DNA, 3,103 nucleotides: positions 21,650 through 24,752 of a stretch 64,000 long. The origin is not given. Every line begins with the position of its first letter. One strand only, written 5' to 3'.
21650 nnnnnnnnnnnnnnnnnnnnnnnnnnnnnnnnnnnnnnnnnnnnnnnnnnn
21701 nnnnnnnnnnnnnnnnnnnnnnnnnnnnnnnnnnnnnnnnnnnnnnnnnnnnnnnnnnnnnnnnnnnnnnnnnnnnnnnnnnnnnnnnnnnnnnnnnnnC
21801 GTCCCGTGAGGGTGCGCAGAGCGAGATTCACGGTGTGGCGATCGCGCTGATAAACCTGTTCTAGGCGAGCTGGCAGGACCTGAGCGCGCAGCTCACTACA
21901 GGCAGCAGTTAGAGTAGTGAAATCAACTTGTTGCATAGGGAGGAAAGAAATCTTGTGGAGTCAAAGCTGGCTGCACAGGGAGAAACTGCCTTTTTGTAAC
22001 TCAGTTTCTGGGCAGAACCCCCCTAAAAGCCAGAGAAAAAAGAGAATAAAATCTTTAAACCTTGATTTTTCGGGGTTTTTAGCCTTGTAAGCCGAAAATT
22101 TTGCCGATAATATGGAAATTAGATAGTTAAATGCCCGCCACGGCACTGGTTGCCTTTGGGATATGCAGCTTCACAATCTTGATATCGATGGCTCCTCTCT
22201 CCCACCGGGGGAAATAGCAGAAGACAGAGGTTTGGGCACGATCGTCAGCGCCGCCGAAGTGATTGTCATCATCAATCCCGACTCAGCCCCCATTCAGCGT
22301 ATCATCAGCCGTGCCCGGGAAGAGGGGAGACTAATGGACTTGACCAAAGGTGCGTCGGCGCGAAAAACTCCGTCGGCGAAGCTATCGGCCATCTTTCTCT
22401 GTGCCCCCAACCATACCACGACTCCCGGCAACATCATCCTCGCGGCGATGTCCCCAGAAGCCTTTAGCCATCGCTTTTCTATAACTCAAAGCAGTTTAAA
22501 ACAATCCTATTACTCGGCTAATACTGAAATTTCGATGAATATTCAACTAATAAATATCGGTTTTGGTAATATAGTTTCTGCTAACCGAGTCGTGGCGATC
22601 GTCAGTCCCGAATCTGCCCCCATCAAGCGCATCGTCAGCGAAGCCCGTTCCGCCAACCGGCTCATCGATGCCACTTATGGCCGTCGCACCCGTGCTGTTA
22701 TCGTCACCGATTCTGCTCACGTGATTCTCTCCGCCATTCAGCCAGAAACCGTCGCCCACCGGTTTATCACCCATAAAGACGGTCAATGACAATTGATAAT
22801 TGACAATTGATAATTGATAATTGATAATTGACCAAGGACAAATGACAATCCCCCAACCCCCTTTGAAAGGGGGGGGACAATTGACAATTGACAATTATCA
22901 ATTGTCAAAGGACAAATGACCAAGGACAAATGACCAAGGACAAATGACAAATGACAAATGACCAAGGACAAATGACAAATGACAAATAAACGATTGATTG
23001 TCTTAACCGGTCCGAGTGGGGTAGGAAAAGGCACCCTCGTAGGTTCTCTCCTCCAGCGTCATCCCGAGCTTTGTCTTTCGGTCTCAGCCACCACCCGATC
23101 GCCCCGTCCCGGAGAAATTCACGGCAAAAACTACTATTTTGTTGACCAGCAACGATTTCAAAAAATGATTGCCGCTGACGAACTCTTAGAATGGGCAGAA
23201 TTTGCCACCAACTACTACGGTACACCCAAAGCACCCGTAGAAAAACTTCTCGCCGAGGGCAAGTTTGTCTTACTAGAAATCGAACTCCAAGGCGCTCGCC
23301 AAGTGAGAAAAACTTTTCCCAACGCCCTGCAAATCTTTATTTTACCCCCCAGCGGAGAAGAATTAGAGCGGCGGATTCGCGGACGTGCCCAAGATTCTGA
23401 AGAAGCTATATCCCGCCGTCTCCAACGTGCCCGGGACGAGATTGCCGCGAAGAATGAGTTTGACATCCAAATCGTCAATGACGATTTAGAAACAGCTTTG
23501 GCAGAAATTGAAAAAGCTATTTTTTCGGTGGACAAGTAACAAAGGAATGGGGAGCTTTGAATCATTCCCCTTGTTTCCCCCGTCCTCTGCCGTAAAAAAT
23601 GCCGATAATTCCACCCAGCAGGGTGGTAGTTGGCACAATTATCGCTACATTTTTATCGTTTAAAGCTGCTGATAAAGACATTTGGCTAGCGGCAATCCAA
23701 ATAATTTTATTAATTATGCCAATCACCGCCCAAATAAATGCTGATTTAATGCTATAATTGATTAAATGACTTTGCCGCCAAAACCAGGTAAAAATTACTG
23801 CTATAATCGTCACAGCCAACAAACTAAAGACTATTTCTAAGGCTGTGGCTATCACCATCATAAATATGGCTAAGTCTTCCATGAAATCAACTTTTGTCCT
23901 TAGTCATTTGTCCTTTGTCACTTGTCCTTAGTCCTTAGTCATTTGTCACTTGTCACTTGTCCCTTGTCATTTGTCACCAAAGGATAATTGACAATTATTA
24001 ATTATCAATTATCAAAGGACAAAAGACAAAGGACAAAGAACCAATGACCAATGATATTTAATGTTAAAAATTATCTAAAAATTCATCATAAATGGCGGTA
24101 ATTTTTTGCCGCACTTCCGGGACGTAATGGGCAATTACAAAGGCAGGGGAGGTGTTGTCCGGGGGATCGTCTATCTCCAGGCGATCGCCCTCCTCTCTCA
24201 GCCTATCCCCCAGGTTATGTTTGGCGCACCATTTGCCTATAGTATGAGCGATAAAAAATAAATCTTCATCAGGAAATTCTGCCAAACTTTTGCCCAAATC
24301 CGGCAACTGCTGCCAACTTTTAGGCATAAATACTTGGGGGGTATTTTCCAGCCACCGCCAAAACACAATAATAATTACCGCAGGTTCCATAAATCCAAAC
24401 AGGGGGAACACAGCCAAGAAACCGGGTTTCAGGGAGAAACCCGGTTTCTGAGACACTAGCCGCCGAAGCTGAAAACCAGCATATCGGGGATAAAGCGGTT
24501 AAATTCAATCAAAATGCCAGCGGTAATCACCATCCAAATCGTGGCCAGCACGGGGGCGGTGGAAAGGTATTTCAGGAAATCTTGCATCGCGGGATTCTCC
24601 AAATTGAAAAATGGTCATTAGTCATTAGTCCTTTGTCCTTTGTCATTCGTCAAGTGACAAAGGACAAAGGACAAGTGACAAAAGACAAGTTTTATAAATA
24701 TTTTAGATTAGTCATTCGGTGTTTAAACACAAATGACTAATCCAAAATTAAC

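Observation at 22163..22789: Tandem DUF370 (RemA-like) fusion upstream of gmk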

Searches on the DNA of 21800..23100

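Call 65: search_rna_families(source=window, start=21800, end=23100, threshold=evalue, max_evalue=1)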
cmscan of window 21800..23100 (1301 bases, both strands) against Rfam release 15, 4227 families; matches with E-value up to 1: 5.
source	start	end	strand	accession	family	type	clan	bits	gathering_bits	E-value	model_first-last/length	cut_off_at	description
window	22786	22905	-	RF03692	MIR827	Gene; miRNA;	CL00143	23.7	65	0.13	1-125/125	no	MIR827 microRNA precursor family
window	22243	22309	-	RF01136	sR28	Gene; snRNA; snoRNA; CD-box;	-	21.5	39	0.0047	1-55/55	no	Small nucleolar RNA sR28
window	22877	22905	-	RF03638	mir-1537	Gene; miRNA;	-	19.3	63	0.92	1-61/61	no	mir-1537 microRNA precursor family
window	22243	22312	-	RF01139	sR2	Gene; snRNA; snoRNA; CD-box;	-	16.5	42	0.69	1-57/57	no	Small nucleolar RNA sR2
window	22243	22295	-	RF01138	sR23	Gene; snRNA; snoRNA; CD-box;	-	15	45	0.67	1-54/54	no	Small nucleolar RNA sR23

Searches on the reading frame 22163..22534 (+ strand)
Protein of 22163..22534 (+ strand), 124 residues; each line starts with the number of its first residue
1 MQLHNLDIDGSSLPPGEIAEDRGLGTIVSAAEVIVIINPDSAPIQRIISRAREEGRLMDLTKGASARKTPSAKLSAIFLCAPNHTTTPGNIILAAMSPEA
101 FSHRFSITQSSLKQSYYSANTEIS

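Call 3: search_protein_families(library=pfam, proteins=[window:22163-22534:+], max_evalue=1)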
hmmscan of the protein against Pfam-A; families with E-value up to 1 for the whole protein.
window:22163-22534:+ (124 aa): 1 family
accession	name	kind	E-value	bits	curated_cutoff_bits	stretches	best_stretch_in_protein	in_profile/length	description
PF04025.18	RemA-like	-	4e-13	49.7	26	1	23-67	5-49/73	Extracellular matrix regulatory protein A-like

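Call 4: search_protein_families(library=ncbifam, proteins=[window:22163-22534:+], max_evalue=1)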
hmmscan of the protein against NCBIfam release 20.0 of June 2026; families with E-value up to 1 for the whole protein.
window:22163-22534:+ (124 aa): 2 families
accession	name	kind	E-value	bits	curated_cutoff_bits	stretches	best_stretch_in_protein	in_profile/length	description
NF003315.0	PRK04323.1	equivalog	7.4e-16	58.1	87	1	23-114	9-86/91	hypothetical protein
NF046064.1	MtxBflmRegRemA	equivalog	4.7e-15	55.7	140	1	23-110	9-82/89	extracellular matrix/biofilm regulator RemA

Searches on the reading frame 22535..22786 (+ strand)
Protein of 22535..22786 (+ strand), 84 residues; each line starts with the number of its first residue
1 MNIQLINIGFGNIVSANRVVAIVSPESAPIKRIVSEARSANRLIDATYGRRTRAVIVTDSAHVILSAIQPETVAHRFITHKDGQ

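Call 3: search_protein_families(library=pfam, proteins=[window:22535-22786:+], max_evalue=1)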
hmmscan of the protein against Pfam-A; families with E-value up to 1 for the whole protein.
window:22535-22786:+ (84 aa): 1 family
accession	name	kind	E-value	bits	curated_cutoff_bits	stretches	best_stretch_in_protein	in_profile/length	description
PF04025.18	RemA-like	-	1.8e-37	127.7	26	1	5-77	1-73/73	Extracellular matrix regulatory protein A-like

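Call 4: search_protein_families(library=ncbifam, proteins=[window:22535-22786:+], max_evalue=1)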
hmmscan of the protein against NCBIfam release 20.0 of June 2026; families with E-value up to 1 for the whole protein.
window:22535-22786:+ (84 aa): 3 families
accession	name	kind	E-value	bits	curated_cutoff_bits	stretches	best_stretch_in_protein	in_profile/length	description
NF046064.1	MtxBflmRegRemA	equivalog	1.1e-45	153.9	140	1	1-82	1-82/89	extracellular matrix/biofilm regulator RemA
NF003315.0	PRK04323.1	equivalog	2e-43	146.4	87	1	1-82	1-82/91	hypothetical protein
NF046065.1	MtxRegRemB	equivalog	0.0028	17.8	40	1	6-76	3-75/84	extracellular matrix regulator RemB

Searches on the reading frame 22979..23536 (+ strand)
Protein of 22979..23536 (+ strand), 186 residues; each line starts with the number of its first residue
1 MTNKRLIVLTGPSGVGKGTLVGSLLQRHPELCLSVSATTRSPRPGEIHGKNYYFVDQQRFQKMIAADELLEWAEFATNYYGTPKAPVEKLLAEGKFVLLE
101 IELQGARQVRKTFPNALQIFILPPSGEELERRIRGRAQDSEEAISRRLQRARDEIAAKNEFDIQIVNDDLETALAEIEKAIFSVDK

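Call 81: search_protein_families(library=pfam, proteins=[window:22979-23536:+], max_evalue=0.001)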
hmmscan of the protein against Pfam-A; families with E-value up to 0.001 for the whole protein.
window:22979-23536:+ (186 aa): 5 families
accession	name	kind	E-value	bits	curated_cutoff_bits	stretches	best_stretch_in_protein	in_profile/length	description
PF00625.27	Guanylate_kin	-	1.7e-54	184.8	25.2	1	4-182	2-180/182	Guanylate kinase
PF13671.12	AAA_33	-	5.7e-06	27.1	27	1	6-153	1-138/143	AAA domain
PF13401.12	AAA_22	-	0.00053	20.7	27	0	3-45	4-33/130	AAA domain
PF01926.29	MMR_HSR1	-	0.00085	19.9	21.9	0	7-56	2-52/113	50S ribosome-binding GTPase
PF03193.22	RsgA_GTPase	-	0.00087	19.6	30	0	3-30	105-132/174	RsgA GTPase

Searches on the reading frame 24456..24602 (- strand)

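Call 81: search_protein_families(library=pfam, proteins=[window:24456-24602:-], max_evalue=0.001)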
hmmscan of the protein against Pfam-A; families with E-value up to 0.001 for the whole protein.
window:24456-24602:- (48 aa): 1 family
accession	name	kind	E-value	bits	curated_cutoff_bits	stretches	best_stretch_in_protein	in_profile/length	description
PF01701.23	PSI_PsaJ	-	3.3e-21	75.9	22.4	1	6-42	1-37/37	Photosystem I reaction centre subunit IX / PsaJ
